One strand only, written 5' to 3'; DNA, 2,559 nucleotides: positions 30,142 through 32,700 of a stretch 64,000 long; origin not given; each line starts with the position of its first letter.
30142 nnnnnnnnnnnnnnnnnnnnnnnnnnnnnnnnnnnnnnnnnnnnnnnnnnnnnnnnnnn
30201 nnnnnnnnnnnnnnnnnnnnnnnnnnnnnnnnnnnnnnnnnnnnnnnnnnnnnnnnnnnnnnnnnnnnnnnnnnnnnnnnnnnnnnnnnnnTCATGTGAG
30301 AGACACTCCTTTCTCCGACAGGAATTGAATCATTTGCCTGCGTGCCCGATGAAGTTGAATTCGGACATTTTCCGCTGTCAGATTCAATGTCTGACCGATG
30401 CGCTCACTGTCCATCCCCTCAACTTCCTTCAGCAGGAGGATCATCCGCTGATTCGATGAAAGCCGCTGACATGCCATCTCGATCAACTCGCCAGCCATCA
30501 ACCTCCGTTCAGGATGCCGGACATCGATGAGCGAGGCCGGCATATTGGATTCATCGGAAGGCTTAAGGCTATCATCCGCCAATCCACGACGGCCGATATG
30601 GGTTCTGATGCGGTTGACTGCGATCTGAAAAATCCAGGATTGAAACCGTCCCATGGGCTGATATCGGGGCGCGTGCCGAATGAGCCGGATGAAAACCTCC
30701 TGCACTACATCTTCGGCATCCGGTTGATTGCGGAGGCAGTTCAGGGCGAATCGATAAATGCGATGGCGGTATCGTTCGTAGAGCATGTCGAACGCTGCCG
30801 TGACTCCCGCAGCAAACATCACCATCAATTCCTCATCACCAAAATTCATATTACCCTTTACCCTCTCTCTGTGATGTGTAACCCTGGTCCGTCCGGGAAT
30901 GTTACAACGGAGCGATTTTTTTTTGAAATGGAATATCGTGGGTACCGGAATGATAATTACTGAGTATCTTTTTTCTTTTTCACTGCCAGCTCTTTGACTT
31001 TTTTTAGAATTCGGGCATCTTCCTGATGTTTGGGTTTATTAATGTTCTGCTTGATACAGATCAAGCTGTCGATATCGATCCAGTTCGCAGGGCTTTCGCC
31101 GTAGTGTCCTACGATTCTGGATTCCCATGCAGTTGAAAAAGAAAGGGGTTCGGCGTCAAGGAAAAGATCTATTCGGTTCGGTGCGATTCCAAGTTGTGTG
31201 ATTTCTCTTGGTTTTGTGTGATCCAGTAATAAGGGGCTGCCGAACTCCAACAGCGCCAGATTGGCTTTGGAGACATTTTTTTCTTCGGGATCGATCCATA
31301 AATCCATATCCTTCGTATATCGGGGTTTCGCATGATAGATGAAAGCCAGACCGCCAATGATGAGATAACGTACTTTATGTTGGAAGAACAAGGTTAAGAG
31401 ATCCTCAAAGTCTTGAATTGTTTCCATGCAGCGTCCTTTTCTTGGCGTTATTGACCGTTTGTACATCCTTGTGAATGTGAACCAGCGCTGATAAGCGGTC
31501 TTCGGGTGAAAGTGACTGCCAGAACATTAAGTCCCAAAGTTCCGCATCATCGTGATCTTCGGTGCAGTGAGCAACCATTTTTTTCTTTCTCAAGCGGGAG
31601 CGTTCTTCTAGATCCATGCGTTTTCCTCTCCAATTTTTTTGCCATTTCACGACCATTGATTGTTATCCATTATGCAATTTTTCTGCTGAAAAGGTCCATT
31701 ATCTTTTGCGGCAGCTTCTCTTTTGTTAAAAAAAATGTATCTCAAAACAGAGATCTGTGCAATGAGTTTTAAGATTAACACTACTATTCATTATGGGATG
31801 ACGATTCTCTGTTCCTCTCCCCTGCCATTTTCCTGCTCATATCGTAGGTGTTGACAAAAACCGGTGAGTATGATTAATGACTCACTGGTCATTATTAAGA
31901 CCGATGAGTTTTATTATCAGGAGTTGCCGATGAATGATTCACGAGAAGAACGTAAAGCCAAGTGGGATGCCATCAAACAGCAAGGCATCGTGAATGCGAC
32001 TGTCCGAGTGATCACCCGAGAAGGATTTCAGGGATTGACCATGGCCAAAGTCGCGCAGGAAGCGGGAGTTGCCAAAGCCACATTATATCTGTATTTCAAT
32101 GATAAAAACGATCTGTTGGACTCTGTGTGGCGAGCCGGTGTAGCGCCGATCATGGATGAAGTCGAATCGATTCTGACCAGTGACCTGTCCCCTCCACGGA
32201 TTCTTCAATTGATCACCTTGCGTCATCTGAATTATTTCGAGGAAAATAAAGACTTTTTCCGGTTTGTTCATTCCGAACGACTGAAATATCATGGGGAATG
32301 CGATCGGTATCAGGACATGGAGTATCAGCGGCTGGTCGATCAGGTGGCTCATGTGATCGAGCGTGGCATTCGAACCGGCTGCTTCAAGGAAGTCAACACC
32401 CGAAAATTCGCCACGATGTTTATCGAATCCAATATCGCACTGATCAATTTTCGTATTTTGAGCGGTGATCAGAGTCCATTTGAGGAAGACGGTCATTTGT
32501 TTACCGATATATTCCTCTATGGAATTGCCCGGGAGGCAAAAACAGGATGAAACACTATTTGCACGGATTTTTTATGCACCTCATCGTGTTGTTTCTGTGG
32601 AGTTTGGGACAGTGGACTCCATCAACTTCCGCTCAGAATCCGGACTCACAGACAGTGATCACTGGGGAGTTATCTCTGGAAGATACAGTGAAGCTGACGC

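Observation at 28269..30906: Three-gene module: ECF sigma, ZAS-HTH anti-sigma and PilC/PilB-like fusion ATPase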

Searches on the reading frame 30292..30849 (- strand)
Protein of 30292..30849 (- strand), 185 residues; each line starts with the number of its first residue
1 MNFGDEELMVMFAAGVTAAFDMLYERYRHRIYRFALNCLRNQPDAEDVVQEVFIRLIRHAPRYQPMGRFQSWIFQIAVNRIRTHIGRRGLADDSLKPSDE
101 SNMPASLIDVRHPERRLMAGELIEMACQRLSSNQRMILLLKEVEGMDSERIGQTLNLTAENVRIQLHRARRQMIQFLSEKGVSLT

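Call 3: search_protein_families(library=pfam, proteins=[window:30292-30849:-], max_evalue=0.01)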
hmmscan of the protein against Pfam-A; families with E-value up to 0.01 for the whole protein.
window:30292-30849:- (185 aa): 3 families
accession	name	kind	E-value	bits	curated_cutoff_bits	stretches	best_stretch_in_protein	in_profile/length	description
PF04542.20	Sigma70_r2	-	9e-19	67.5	24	1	23-88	1-68/71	Sigma-70 region 2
PF08281.18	Sigma70_r4_2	-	1.7e-11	44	25.7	1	122-173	3-54/54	Sigma-70, region 4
PF04545.22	Sigma70_r4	-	7.1e-06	25.9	24.1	1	128-172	3-47/50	Sigma-70, region 4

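Call 4: search_protein_families(library=ncbifam, proteins=[window:30292-30849:-], max_evalue=0.01)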
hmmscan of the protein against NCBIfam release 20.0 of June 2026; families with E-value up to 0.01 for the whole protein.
window:30292-30849:- (185 aa): 91 families (the best 25 are shown)
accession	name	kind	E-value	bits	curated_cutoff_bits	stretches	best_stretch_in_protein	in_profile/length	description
NF009166.1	PRK12513.1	equivalog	1e-33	116.7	206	1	5-181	9-190/193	RNA polymerase sigma factor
NF008888.0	PRK11922.1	equivalog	1.2e-29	103.7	204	1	5-179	17-198/231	RNA polymerase sigma factor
TIGR02937.1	sigma70-ECF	superfamily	2.5e-29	102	42.9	1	19-175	2-163/165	sigma-70 family RNA polymerase sigma factor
NF009171.0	PRK12518.1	equivalog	1.3e-26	93.6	208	1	4-183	13-190/191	RNA polymerase sigma factor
NF058625.1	sigma_PG0214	equivalog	2e-25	89.4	130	1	20-179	6-163/170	GFO_1088 family ECF-type sigma factor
NF004113.0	PRK05602.1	equivalog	4.3e-25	88.6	208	1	5-180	32-204/211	RNA polymerase sigma factor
TIGR02985.1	Sig70_bacteroi1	subfamily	4.6e-23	82.2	126.4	1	19-174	2-159/162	RNA polymerase sigma-70 factor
TIGR02939.1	RpoE_Sigma70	equivalog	7e-22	78.4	236.15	1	5-173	7-182/190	RNA polymerase sigma factor RpoE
NF007223.0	PRK09641.1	equivalog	3.5e-21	75.9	209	1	12-175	12-182/187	RNA polymerase sigma factor SigW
NF009168.0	PRK12515.1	subfamily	1.2e-20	73.8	236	1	4-183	8-185/189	RNA polymerase sigma factor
NF007229.0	PRK09647.1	equivalog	3e-20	72.5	265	1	18-180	44-205/220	RNA polymerase sigma factor SigE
TIGR02989.1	Sig-70_gvs1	subfamily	3.3e-20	72.6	124.55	1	19-174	2-155/158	RNA polymerase sigma-70 factor, Rhodopirellula/Verrucomicrobium family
TIGR02950.1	SigM_subfam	subfamily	3.3e-20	72.5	147.95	1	21-175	3-156/159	RNA polymerase sigma factor, SigM family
NF009190.0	PRK12538.1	equivalog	4.4e-20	72.4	303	1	5-180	50-222/233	RNA polymerase sigma factor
NF007225.0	PRK09643.1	equivalog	5.6e-20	71.9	190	1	4-178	13-183/204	RNA polymerase sigma factor SigM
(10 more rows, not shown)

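Call 58: search_protein_families(library=padloc, proteins=[window:30292-30849:-], max_evalue=0.01)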
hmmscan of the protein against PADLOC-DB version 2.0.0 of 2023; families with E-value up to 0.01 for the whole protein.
window:30292-30849:- (185 aa): 0 families

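Call 97: search_solved_structures(query=A6, max_evalue=0.00001)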
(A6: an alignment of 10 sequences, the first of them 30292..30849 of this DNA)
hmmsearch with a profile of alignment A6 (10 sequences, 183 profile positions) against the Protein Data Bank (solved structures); distinct sequences matched with E-value up to 0.00001: 30.
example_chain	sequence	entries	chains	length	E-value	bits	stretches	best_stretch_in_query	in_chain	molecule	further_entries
9m9d_F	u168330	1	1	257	1e-29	106.8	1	19-178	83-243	ECF RNA polymerase sigma factor SigE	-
9m9e_F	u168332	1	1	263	1.1e-29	106.8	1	19-178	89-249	ECF RNA polymerase sigma factor SigE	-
9m98_F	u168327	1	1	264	1.1e-29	106.7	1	19-178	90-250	ECF RNA polymerase sigma factor SigE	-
6in7_B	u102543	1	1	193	7.5e-29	104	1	4-175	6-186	RNA polymerase sigma-H factor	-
8z6g_B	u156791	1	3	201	8.2e-29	103.9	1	4-175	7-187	RNA polymerase sigma factor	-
1or7_A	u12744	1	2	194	7.6e-25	90.9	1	3-175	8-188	RNA polymerase sigma-E factor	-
5wuq_A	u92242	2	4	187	1e-24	90.5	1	13-175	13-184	ECF RNA polymerase sigma factor SigW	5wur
6jbq_F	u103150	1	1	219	1.2e-24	90.4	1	3-175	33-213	ECF RNA polymerase sigma-E factor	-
7qh5_A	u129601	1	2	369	1.4e-22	83.5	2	14-95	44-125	RNA polymerase sigma factor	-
6jcy_F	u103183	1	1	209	4.9e-21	78.5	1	29-175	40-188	ECF RNA polymerase sigma factor SigH,ECF RNA polymerase sigma factor SigE,ECF RNA polymera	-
5zx2_F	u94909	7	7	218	3.9e-19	72.3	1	29-175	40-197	ECF RNA polymerase sigma factor SigH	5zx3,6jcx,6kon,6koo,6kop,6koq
6dxo_A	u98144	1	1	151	7.6e-19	71.4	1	13-87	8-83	RNA polymerase ECF-subfamily sigma factor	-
4cxf_A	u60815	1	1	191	1.5e-18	70.4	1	10-177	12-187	RNA POLYMERASE SIGMA FACTOR CNRH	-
6dv9_F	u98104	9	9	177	1.7e-18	70.3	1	21-174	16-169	ECF RNA polymerase sigma factor SigL | RNA polymerase sigma factor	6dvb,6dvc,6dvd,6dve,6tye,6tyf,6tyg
5uxx_A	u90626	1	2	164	7.6e-17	64.9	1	33-175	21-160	RNA polymerase sigma factor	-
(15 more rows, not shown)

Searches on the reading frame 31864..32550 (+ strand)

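Call 44: search_protein_families(library=pfam, proteins=[window:31864-32550:+], max_evalue=0.00001)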
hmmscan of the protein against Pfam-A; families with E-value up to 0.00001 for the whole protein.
window:31864-32550:+ (228 aa): 1 family
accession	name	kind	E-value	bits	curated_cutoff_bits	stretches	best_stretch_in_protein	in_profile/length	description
PF00440.29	TetR_N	-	1.3e-14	54.2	24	1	42-87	1-46/47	Bacterial regulatory proteins, tetR family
